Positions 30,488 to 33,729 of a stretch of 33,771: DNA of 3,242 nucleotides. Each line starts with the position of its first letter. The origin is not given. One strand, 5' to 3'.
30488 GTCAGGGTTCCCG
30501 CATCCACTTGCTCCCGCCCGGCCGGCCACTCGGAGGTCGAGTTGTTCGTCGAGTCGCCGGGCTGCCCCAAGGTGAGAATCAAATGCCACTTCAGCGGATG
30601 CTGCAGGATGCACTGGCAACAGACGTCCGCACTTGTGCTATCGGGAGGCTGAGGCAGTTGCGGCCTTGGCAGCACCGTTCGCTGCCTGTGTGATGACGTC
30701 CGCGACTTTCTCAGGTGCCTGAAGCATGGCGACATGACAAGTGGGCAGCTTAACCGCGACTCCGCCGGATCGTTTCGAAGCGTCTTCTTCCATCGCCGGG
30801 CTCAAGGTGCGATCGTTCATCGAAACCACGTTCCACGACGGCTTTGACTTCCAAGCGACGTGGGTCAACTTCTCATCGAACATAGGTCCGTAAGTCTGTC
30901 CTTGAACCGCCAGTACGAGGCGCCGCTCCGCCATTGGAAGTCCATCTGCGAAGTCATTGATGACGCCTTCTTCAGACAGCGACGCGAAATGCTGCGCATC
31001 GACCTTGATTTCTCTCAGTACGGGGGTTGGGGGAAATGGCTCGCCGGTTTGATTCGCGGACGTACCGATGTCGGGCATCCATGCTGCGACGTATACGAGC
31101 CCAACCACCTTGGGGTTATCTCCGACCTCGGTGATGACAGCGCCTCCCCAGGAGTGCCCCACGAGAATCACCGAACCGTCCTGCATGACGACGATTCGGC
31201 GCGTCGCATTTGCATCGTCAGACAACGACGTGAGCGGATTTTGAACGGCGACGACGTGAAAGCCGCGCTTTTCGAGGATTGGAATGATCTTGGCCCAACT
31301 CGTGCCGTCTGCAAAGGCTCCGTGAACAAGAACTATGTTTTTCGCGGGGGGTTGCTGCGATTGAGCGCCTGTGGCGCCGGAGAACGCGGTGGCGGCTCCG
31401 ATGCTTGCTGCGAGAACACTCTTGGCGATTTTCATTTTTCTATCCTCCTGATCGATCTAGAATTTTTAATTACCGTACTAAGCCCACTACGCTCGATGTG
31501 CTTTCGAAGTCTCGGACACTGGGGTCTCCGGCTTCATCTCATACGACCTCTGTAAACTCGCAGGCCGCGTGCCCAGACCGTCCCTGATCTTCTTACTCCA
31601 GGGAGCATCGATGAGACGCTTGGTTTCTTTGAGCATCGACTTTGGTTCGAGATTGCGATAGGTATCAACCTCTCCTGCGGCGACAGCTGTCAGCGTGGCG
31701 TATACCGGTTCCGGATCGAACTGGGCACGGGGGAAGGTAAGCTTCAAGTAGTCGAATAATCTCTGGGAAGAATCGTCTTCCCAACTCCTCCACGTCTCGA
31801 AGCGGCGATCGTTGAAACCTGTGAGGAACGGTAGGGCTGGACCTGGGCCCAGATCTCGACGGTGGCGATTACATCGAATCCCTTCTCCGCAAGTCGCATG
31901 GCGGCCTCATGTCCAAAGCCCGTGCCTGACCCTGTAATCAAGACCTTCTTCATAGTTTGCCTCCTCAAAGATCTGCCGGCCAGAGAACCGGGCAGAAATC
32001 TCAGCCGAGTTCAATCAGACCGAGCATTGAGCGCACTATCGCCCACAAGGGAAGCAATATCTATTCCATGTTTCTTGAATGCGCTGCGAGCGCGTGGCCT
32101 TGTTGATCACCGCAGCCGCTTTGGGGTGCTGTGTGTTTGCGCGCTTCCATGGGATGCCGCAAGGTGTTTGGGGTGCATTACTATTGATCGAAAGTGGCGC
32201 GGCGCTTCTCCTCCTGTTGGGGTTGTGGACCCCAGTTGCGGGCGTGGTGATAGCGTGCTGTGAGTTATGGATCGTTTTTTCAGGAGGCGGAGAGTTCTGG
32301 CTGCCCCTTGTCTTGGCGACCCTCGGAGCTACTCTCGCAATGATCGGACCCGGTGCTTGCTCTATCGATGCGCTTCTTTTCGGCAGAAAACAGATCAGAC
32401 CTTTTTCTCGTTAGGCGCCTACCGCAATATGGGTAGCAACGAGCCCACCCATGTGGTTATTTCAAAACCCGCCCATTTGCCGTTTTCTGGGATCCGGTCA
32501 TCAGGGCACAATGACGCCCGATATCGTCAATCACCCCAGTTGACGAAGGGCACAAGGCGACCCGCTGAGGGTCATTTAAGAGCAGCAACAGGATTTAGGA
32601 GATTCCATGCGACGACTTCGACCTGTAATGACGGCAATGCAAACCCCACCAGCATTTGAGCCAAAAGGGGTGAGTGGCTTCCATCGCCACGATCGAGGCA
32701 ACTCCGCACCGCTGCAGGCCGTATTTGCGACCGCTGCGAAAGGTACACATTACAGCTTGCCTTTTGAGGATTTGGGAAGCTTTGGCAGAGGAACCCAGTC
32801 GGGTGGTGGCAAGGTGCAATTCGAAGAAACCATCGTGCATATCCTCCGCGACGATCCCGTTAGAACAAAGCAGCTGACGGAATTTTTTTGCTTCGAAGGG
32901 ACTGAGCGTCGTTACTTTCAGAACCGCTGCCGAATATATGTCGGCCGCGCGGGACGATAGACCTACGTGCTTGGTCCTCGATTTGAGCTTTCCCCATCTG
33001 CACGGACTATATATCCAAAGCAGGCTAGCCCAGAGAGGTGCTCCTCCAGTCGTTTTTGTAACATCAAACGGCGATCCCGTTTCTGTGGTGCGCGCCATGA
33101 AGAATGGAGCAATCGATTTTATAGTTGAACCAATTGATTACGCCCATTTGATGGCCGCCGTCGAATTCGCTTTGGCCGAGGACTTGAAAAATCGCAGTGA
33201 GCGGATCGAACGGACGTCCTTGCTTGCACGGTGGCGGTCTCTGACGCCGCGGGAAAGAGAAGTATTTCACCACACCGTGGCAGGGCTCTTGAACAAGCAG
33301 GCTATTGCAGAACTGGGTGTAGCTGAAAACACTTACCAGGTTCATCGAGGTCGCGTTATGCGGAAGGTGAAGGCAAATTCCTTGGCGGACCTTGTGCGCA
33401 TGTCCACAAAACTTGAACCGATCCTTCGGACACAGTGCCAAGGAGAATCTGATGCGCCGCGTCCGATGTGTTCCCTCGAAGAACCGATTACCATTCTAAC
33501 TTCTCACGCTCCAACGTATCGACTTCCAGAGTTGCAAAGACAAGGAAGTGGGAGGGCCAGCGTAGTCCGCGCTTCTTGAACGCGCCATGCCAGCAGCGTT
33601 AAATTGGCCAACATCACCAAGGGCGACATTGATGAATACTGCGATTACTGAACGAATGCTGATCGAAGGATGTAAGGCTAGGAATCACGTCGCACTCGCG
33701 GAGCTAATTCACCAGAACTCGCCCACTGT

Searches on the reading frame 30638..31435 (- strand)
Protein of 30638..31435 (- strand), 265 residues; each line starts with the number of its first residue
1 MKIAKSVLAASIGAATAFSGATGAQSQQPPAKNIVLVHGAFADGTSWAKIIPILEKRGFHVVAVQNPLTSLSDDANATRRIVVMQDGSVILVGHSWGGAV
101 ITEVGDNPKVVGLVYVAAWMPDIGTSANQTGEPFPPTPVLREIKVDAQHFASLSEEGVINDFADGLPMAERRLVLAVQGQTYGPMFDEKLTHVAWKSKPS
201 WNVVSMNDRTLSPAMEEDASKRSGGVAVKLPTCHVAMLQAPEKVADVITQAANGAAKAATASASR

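Call 23: search_protein_families(library=pfam, proteins=[window:30638-31435:-], max_evalue=0.001)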
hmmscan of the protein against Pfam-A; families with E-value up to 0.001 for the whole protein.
window:30638-31435:- (265 aa): 4 families
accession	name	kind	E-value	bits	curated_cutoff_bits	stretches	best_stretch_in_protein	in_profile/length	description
PF12697.13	Abhydrolase_6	-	1e-21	79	26.3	1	34-247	1-217/217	Alpha/beta hydrolase family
PF12695.13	Abhydrolase_5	-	4.3e-07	30.3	27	1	34-122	2-92/164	Alpha/beta hydrolase family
PF00561.26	Abhydrolase_1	-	5.2e-07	30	25.8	0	33-64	2-33/245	alpha/beta hydrolase fold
PF12146.15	Hydrolase_4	-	0.00016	21.5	27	0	73-120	60-111/239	Serine aminopeptidase, S33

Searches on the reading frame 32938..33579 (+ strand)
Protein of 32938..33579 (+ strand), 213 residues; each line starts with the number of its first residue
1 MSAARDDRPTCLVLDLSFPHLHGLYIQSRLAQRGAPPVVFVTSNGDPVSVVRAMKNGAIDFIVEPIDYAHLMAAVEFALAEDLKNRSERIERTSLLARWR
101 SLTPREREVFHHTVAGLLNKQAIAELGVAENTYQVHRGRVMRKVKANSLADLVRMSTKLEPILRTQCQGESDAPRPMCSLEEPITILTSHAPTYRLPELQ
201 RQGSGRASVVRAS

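Call 23: search_protein_families(library=pfam, proteins=[window:32938-33579:+], max_evalue=0.001)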
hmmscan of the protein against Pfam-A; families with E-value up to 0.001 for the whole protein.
window:32938-33579:+ (213 aa): 2 families
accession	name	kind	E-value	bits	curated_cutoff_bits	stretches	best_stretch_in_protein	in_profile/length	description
PF00196.25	GerE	-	3.4e-14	52.6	23.5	1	101-155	2-56/57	Bacterial regulatory proteins, luxR family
PF00072.30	Response_reg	-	7e-12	45.9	30.2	1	4-76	38-111/111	Response regulator receiver domain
